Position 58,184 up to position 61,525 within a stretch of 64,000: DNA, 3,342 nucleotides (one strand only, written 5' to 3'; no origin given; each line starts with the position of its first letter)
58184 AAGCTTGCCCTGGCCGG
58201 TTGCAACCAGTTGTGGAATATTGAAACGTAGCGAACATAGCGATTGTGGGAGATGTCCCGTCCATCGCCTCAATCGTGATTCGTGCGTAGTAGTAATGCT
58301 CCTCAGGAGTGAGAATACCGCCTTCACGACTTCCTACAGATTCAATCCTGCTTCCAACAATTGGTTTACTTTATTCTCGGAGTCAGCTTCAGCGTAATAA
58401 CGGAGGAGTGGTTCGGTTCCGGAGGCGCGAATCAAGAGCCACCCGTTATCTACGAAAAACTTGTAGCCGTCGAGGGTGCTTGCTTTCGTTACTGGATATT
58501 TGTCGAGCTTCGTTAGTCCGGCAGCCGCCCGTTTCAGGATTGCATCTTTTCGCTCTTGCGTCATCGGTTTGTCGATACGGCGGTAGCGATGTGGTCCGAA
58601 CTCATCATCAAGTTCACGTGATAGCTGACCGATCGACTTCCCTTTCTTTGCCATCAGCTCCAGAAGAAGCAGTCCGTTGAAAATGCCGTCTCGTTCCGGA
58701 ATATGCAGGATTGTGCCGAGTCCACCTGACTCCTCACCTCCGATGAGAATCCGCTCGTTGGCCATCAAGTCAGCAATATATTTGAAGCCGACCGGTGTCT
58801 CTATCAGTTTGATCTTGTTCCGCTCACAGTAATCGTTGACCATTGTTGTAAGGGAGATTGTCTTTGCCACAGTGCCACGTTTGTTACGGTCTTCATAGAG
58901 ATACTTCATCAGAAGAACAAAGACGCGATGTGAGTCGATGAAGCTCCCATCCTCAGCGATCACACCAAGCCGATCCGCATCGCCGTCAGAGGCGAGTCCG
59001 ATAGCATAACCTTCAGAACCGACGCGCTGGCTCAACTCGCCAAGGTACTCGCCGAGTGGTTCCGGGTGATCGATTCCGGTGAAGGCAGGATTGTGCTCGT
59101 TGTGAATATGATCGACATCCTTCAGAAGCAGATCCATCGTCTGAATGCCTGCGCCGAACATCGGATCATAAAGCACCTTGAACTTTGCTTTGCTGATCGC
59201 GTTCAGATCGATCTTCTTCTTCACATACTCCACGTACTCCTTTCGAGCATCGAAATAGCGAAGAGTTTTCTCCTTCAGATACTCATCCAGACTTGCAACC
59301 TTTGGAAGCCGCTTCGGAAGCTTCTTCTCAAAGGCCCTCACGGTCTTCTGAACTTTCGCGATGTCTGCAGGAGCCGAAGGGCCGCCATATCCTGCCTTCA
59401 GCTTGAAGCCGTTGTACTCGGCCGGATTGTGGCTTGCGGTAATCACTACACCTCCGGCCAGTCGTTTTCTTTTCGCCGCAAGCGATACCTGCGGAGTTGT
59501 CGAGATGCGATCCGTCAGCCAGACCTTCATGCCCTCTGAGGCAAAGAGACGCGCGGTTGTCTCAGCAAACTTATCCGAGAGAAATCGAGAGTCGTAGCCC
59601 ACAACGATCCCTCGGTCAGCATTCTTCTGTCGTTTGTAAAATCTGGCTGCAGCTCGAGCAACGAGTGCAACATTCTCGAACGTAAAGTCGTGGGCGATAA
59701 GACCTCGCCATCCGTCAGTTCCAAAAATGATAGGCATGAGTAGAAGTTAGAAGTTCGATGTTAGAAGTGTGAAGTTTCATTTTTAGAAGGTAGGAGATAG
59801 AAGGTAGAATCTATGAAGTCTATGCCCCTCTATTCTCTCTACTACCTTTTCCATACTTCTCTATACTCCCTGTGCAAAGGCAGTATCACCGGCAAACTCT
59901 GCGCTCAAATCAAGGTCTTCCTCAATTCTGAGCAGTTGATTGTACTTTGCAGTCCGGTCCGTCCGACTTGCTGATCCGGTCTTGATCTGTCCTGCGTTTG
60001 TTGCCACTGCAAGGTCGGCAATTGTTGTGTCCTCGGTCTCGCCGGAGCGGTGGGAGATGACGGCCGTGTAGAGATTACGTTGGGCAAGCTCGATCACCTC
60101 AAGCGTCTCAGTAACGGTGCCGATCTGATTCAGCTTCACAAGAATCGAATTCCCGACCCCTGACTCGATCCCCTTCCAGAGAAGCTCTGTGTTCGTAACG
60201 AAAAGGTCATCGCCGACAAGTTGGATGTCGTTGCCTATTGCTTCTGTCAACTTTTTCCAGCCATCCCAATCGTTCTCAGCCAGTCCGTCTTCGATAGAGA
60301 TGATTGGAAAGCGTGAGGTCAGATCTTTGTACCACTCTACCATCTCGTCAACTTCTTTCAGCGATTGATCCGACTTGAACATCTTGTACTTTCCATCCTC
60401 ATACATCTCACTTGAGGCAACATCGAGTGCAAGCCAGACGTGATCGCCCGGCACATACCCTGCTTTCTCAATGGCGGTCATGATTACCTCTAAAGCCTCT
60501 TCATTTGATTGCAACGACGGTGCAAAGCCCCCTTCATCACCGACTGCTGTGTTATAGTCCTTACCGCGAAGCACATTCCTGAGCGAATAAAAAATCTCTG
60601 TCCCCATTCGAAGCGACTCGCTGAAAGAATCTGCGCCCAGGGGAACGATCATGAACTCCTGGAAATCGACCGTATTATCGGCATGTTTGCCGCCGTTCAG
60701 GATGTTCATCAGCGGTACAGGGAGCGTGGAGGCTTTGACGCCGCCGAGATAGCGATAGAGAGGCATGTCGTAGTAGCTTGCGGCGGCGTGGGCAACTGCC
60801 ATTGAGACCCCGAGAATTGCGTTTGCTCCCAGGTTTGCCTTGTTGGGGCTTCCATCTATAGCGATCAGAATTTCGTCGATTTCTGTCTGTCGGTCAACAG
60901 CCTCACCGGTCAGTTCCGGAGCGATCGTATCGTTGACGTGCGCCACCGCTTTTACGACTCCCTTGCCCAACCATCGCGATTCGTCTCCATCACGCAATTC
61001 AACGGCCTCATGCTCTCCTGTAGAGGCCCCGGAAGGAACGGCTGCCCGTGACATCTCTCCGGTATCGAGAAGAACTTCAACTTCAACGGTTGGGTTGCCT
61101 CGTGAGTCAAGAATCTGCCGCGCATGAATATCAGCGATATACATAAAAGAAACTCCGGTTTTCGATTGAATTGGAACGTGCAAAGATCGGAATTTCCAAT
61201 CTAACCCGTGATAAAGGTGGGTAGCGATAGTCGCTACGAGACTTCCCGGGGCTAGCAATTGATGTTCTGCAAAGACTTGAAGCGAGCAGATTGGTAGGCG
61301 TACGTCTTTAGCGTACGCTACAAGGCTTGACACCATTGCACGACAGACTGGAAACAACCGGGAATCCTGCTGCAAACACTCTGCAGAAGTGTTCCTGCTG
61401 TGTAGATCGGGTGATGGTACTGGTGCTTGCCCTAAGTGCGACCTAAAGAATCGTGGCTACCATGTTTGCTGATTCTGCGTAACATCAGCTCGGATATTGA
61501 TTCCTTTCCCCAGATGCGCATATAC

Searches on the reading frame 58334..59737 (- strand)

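Call 58: search_protein_families(library=pfam, proteins=[window:58334-59737:-], max_evalue=0.00001)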
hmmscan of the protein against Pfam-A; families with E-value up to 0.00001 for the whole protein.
window:58334-59737:- (467 aa): 4 families
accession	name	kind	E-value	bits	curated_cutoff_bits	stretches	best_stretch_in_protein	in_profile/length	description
PF02878.22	PGM_PMM_I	-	9.5e-37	126.2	22.5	1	4-135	3-133/138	Phosphoglucomutase/phosphomannomutase, alpha/beta/alpha domain I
PF02880.22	PGM_PMM_III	-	1.2e-26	93.5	20.7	1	269-376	2-111/115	Phosphoglucomutase/phosphomannomutase, alpha/beta/alpha domain III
PF02879.22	PGM_PMM_II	-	4e-20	72.7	29.3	1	166-264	1-103/103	Phosphoglucomutase/phosphomannomutase, alpha/beta/alpha domain II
PF00408.26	PGM_PMM_IV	-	7.5e-12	45.6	23.1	1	410-462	21-63/68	Phosphoglucomutase/phosphomannomutase, C-terminal domain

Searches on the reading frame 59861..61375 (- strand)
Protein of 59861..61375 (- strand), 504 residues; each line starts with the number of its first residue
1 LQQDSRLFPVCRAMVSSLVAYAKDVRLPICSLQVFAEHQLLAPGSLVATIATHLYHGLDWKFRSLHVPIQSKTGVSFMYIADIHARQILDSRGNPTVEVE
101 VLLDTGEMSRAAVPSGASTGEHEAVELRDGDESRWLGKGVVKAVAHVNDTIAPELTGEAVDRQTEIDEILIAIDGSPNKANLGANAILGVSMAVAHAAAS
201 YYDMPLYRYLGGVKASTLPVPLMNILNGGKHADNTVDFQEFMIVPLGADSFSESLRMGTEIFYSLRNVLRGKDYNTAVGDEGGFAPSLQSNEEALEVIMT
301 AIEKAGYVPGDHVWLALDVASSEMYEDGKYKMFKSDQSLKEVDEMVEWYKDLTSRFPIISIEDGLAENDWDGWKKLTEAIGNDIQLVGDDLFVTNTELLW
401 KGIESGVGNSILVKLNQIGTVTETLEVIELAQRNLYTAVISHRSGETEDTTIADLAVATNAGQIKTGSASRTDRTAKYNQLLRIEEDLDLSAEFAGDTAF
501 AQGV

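Call 58: search_protein_families(library=pfam, proteins=[window:59861-61375:-], max_evalue=0.00001)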
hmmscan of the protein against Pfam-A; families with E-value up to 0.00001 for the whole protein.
window:59861-61375:- (504 aa): 2 families
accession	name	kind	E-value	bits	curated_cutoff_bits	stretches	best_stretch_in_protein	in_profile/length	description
PF00113.28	Enolase_C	-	1.3e-125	419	21.5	1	217-499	3-292/296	Enolase, C-terminal TIM barrel domain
PF03952.21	Enolase_N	-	3e-59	199.3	35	1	80-210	1-131/131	Enolase, N-terminal domain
